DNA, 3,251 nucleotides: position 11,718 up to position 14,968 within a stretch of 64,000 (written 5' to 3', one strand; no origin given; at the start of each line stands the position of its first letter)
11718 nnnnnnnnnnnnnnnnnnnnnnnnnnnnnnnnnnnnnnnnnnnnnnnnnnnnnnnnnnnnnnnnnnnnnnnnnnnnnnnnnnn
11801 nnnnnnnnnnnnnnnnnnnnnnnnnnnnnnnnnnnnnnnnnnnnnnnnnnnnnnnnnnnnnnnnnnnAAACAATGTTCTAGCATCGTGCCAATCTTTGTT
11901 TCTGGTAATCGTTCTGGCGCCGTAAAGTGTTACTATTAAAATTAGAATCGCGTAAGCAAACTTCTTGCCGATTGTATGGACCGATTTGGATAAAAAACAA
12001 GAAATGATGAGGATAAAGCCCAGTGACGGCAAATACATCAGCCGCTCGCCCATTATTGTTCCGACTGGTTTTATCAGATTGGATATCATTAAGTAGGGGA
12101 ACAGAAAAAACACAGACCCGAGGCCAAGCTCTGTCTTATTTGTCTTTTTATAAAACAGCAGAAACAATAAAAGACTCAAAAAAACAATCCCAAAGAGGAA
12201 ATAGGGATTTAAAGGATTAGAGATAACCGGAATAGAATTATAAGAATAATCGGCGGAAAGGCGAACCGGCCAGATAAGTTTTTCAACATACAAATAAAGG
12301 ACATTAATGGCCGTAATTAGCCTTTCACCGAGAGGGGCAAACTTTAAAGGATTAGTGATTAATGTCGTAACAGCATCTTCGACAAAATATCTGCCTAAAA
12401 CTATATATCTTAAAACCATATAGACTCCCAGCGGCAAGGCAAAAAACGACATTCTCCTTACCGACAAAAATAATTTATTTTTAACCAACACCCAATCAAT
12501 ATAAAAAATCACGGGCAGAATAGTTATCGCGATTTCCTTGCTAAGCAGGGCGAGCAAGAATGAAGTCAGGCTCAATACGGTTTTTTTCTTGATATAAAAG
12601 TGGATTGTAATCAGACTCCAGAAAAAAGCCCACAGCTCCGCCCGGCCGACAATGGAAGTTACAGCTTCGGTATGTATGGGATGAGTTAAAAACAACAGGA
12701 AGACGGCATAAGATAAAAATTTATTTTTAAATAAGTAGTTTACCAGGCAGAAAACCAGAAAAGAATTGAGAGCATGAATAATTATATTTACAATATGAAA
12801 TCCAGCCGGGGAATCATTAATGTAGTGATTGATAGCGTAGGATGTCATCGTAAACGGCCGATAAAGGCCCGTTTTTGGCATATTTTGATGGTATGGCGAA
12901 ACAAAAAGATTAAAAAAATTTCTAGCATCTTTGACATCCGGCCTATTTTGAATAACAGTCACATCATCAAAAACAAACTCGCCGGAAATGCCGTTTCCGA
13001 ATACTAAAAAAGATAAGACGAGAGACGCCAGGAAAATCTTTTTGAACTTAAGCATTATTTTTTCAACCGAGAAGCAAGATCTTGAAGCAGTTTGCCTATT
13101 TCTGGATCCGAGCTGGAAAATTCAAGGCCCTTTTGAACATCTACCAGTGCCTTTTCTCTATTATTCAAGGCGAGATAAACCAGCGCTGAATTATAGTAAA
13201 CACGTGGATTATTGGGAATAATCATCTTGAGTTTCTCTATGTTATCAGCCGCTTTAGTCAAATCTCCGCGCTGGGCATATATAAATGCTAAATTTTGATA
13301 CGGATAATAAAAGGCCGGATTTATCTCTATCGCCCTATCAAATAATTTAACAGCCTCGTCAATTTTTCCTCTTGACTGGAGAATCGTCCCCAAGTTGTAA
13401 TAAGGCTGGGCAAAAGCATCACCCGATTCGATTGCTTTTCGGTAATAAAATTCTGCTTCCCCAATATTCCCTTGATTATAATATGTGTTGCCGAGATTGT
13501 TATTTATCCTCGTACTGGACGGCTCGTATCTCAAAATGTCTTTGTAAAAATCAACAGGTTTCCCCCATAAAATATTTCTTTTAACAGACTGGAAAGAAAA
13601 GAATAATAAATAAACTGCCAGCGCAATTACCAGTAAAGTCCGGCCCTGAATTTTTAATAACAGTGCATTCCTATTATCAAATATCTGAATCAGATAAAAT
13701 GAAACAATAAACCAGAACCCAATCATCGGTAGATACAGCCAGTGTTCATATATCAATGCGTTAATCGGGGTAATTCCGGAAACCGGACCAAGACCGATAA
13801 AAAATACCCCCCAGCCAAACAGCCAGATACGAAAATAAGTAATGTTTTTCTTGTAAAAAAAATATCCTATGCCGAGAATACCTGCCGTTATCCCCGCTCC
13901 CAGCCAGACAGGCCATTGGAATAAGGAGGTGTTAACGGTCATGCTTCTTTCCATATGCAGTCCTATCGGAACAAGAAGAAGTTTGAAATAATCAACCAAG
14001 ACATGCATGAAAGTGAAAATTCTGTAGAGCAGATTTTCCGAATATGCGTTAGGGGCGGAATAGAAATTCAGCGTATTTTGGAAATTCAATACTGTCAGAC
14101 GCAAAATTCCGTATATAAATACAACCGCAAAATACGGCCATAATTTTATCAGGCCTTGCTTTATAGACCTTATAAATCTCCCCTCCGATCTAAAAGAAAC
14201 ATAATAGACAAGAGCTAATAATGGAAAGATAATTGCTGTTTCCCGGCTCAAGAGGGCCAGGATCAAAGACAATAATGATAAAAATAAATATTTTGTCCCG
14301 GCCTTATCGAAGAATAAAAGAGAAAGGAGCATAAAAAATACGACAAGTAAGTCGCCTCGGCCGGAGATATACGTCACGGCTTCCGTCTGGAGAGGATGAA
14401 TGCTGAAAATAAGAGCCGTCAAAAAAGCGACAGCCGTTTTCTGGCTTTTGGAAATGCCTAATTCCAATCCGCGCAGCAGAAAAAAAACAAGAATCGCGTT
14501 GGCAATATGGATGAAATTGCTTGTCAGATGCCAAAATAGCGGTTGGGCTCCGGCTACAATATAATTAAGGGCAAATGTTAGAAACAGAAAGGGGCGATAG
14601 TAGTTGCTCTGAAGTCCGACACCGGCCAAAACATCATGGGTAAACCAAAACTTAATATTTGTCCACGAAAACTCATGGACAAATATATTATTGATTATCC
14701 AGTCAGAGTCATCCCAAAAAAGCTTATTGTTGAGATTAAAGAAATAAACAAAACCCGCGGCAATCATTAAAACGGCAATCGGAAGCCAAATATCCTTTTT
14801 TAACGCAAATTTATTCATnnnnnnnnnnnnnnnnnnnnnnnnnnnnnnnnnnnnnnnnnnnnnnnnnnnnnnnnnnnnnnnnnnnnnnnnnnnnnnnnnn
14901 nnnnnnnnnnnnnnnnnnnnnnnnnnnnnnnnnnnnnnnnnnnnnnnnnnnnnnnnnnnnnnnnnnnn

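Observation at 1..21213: Candidate protein O-glycosylation neighbourhood: GT2/GT4 enzymes, Wzy_C-TPR, three tandem TMTC/PMT_2-like GT-C-TPR proteins, next to S/T/P-rich secreted proteins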

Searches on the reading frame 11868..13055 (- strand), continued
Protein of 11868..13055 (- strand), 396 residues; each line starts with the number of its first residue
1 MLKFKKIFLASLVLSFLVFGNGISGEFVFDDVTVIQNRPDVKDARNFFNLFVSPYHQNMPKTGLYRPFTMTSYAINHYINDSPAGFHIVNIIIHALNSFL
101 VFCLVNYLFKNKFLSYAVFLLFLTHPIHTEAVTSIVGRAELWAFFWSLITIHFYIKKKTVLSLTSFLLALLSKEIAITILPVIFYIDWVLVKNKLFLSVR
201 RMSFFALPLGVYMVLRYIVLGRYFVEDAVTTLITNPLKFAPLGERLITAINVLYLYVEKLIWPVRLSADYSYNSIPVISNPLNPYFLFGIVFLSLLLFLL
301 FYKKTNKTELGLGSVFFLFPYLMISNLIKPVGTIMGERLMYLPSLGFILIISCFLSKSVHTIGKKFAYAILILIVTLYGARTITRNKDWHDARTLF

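Call 26: find_encoding_contigs(protein=P0078, flank=10000, max_places=1)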
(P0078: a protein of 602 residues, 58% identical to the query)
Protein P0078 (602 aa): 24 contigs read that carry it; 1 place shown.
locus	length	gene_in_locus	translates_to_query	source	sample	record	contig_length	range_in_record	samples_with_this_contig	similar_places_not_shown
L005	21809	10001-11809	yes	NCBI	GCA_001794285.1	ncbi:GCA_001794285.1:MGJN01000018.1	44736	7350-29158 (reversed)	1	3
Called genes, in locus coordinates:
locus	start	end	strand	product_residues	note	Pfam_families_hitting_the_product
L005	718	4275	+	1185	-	-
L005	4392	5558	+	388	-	-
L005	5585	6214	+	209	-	-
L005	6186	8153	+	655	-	PF13181:TPR_8 (faint), PF07719:TPR_2 (weak)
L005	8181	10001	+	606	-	PF13371:TPR_9 (faint), PF13424:TPR_12, PF00515:TPR_1, PF07719:TPR_2 (weak), PF13181:TPR_8 (weak), PF13414:TPR_11, PF13431:TPR_17, PF14559:TPR_19 (weak), +7 more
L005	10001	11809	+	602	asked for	PF13428:TPR_14 (faint), PF13432:TPR_16 (faint), PF07719:TPR_2 (faint), PF13424:TPR_12 (faint), PF14559:TPR_19 (faint), PF00515:TPR_1 (faint), PF13176:TPR_7 (faint)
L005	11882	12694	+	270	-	-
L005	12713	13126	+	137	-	-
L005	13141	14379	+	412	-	PF08239:SH3_3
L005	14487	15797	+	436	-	PF22807:TrAA12, PF07995:GSDH (weak)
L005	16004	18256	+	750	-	PF04932:Wzy_C, PF13176:TPR_7 (faint), PF13371:TPR_9 (faint), PF13374:TPR_10 (faint), PF21033:RMD1-3, PF00515:TPR_1, PF07719:TPR_2 (weak), PF13181:TPR_8 (weak), +6 more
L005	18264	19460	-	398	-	PF13439:Glyco_transf_4, PF13579:Glyco_trans_4_4, PF00534:Glycos_transf_1, PF13692:Glyco_trans_1_4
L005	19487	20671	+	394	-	PF13439:Glyco_transf_4, PF00534:Glycos_transf_1, PF13692:Glyco_trans_1_4, PF13524:Glyco_trans_1_2, PF20706:GT4-conflict (weak)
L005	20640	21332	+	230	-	PF00535:Glycos_transf_2, PF10111:Glyco_tranf_2_2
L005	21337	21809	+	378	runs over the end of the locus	PF20706:GT4-conflict, PF13439:Glyco_transf_4, PF13579:Glyco_trans_4_4, PF00534:Glycos_transf_1, PF13692:Glyco_trans_1_4, PF13524:Glyco_trans_1_2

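Call 27: find_encoding_contigs(protein=P0088, flank=10000, max_places=1)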
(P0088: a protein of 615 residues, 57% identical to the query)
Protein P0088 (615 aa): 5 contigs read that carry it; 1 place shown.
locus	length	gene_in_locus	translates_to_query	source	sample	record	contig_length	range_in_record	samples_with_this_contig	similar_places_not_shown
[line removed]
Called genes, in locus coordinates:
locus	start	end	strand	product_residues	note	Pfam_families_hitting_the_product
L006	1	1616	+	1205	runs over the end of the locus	-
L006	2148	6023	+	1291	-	-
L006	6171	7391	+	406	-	-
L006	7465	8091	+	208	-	-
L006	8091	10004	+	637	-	PF13371:TPR_9 (faint), PF13432:TPR_16 (faint), PF14559:TPR_19 (faint), PF13181:TPR_8 (faint), PF00515:TPR_1 (weak), PF07719:TPR_2 (weak), PF13414:TPR_11 (weak), PF13431:TPR_17 (weak), +2 more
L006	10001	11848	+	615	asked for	PF07719:TPR_2 (faint), PF08409:TMTC_DUF1736 (weak), PF12895:ANAPC3 (faint), PF13174:TPR_6 (faint), PF13424:TPR_12 (faint), PF13432:TPR_16 (faint), PF14559:TPR_19 (faint), PF13181:TPR_8 (faint), +1 more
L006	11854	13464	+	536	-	PF02366:PMT, PF13231:PMT_2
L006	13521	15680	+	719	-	-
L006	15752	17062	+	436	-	PF22807:TrAA12, PF23500:DUF7133 (weak), PF07995:GSDH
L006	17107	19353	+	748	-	PF04932:Wzy_C, PF13174:TPR_6 (faint), PF13176:TPR_7 (faint), PF13374:TPR_10 (faint), PF21033:RMD1-3, PF00515:TPR_1, PF07719:TPR_2 (weak), PF13181:TPR_8 (weak), +6 more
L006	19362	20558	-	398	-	PF13439:Glyco_transf_4, PF13579:Glyco_trans_4_4, PF00534:Glycos_transf_1, PF13692:Glyco_trans_1_4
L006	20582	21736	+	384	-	PF13439:Glyco_transf_4, PF13579:Glyco_trans_4_4 (weak), PF20706:GT4-conflict, PF00534:Glycos_transf_1, PF13692:Glyco_trans_1_4, PF13524:Glyco_trans_1_2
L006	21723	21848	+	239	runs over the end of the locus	PF13641:Glyco_tranf_2_3, PF00535:Glycos_transf_2, PF10111:Glyco_tranf_2_2 (weak)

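Call 28: find_encoding_contigs(protein=P0113, flank=10000, max_places=1)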
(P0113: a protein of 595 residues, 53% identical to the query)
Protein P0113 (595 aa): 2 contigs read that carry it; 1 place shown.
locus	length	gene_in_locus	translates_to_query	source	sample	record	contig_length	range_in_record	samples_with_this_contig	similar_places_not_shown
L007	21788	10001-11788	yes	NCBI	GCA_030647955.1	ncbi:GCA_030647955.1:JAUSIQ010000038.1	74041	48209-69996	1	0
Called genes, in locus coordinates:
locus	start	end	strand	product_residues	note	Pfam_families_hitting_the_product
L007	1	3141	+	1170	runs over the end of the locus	PF00932:LTD, PF13570:Beta-prop_ACSF4, PF13360:PQQ_2, PF13570:Beta-prop_ACSF4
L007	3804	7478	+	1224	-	-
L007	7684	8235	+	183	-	-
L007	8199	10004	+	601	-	PF00515:TPR_1 (faint), PF07719:TPR_2 (faint), PF13181:TPR_8 (faint), PF13374:TPR_10 (faint), PF13424:TPR_12 (faint), PF13432:TPR_16 (faint), PF13414:TPR_11 (weak), PF13431:TPR_17 (weak), +1 more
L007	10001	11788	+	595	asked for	PF08409:TMTC_DUF1736 (weak), PF12895:ANAPC3 (faint), PF13174:TPR_6 (faint), PF13428:TPR_14 (faint), PF14559:TPR_19 (weak), PF24575:TPR_Slam (faint), PF13424:TPR_12 (faint), PF13431:TPR_17 (faint), +5 more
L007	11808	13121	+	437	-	PF23500:DUF7133, PF22807:TrAA12, PF07995:GSDH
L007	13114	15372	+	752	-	PF04932:Wzy_C, PF13414:TPR_11 (faint), PF21033:RMD1-3, PF00515:TPR_1, PF07719:TPR_2 (weak), PF13181:TPR_8 (weak), PF14559:TPR_19 (weak), PF13431:TPR_17 (weak), +6 more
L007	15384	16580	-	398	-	PF13439:Glyco_transf_4, PF13579:Glyco_trans_4_4, PF00534:Glycos_transf_1, PF13692:Glyco_trans_1_4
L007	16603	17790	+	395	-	PF13439:Glyco_transf_4, PF13579:Glyco_trans_4_4, PF00534:Glycos_transf_1, PF13692:Glyco_trans_1_4, PF20706:GT4-conflict, PF13524:Glyco_trans_1_2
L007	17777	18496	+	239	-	PF00535:Glycos_transf_2, PF10111:Glyco_tranf_2_2, PF13641:Glyco_tranf_2_3 (weak)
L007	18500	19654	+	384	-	PF13439:Glyco_transf_4, PF00534:Glycos_transf_1, PF13692:Glyco_trans_1_4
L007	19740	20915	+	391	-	PF13439:Glyco_transf_4 (weak), PF13579:Glyco_trans_4_4 (weak), PF20706:GT4-conflict, PF00534:Glycos_transf_1, PF13692:Glyco_trans_1_4, PF13524:Glyco_trans_1_2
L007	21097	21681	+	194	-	-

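Call 44: search_solved_structures(query=A4, max_evalue=10, show_alignments=3)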
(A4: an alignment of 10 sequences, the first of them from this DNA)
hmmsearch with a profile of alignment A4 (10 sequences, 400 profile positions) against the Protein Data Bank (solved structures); distinct sequences matched with E-value up to 10: 0.

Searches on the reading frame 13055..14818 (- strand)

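Call 4: search_protein_families(library=pfam, proteins=[window:13055-14818:-], max_evalue=0.01)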
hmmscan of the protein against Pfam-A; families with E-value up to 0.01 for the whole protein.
window:13055-14818:- (587 aa): 19 families
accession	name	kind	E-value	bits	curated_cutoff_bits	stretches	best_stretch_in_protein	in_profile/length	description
PF00515.34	TPR_1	-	6e-24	83.3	27.8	2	471-502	2-33/34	Tetratricopeptide repeat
PF07719.23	TPR_2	-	4.2e-23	80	27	2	471-502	2-33/34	Tetratricopeptide repeat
PF13181.12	TPR_8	-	2.2e-21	74.6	25.7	2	470-502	1-33/34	Tetratricopeptide repeat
PF13431.12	TPR_17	-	1.5e-18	65.9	24.4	3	492-523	1-32/34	Tetratricopeptide repeat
PF13414.12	TPR_11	-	2.9e-13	49.7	26.8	1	479-518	3-42/42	TPR repeat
PF13374.12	TPR_10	-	4.9e-13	49.1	27.5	2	440-464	6-30/42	Tetratricopeptide repeat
PF14559.12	TPR_19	-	2.1e-12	47.6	25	1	483-541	4-62/68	Tetratricopeptide repeat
PF13424.12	TPR_12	-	2.8e-12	47.1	30.1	1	470-525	3-66/77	Tetratricopeptide repeat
PF13432.12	TPR_16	-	9.1e-11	42.4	32.7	1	441-501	2-62/65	Tetratricopeptide repeat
PF13428.12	TPR_14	-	1.5e-09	38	23.5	0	473-511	4-42/44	Tetratricopeptide repeat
PF13371.12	TPR_9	-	3e-07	30.8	35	1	478-528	3-53/73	Tetratricopeptide repeat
PF13176.12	TPR_7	-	2.7e-06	27.5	27.9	0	474-499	3-28/36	Tetratricopeptide repeat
PF13174.12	TPR_6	-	3.9e-06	27.6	26.3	0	473-501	3-31/33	Tetratricopeptide repeat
PF12895.13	ANAPC3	-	0.0011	19.7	27.2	0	485-558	4-76/82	Anaphase-promoting complex, cyclosome, subunit 3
PF07721.20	TPR_4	-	0.0015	19.4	27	0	471-494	2-25/26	Tetratricopeptide repeat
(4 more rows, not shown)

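Call 10: search_protein_families(library=ncbifam, proteins=[window:13055-14818:-], max_evalue=0.01)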
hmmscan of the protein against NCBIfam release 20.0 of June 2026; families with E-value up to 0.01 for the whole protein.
window:13055-14818:- (587 aa): 19 families
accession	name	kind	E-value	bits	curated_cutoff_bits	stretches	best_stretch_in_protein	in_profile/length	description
NF040959.1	MamA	equivalog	7.6e-15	54.9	200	1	422-529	91-198/204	magnetosome protein MamA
TIGR02521.1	type_IV_pilW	equivalog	3.1e-14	53.1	154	1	423-538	86-203/234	type IV pilus biogenesis/stability protein PilW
TIGR02917.1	PEP_TPR_lipo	equivalog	8.8e-13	47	312.2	1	423-557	757-890/899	XrtA/PEP-CTERM system TPR-repeat protein PrsT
NF033762.1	social_mot_Tgl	equivalog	1.6e-11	44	225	1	422-555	86-221/252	social motility TPR repeat lipoprotein Tgl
NF047558.1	TPR_END_plus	domain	4.4e-11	42.6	32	0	473-504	2-32/56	TPR end-of-group domain-containing protein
NF033920.0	C39_PA2778_fam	equivalog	1.5e-08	34.3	150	1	423-501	177-255/255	PA2778 family cysteine peptidase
TIGR02552.1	LcrH_SycD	equivalog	2.3e-08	33.8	104.8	1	478-579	26-127/136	SycD/LcrH family type III secretion system chaperone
NF002725.1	PRK02603.1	equivalog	3e-08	33.9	143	1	448-529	47-131/173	photosystem I assembly protein Ycf3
NF033758.1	gliding_GltE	equivalog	3.9e-08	32.7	225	1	436-576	86-226/411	adventurous gliding motility TPR repeat lipoprotein GltE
TIGR00990.1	3a0801s09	subfamily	6.9e-08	31.6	757.25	1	470-568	331-429/615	mitochondrial import receptor subunit TOM70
NF053779.1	BT3442_fam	equivalog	8.7e-07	28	940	1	436-534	222-321/563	BT3442 family protein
NF047507.1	TPR_BatC_Lepto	exception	3.8e-06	26.5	175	1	425-513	47-139/214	TPR repeat-containing protein BatC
NF053607.1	CHU_0125_OmpA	equivalog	1.6e-05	23.6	620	1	422-499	39-116/639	CHU_0125 family OmpA-like outer membrane integrity protein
NF047371.1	FlcA_CTERM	equivalog_domain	0.0002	20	300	1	429-524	431-527/646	periplasmic flagellar collar protein FlcA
NF052312.1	T9SS_PorW_SprE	equivalog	0.00041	19.1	250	1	438-574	181-326/716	type IX secretion system periplasmic lipoprotein PorW/SprE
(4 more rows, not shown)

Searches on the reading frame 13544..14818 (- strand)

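Call 18: search_protein_families(library=pfam, proteins=[window:13544-14818:-], max_evalue=10)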
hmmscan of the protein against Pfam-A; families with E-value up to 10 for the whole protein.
seq(425 aa): 1 family
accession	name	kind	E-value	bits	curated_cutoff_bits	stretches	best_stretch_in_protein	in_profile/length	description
PF08409.16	TMTC_DUF1736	-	0.0032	17.8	27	1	255-293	12-50/75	Protein O-mannosyl-transferase TMTC, DUF1736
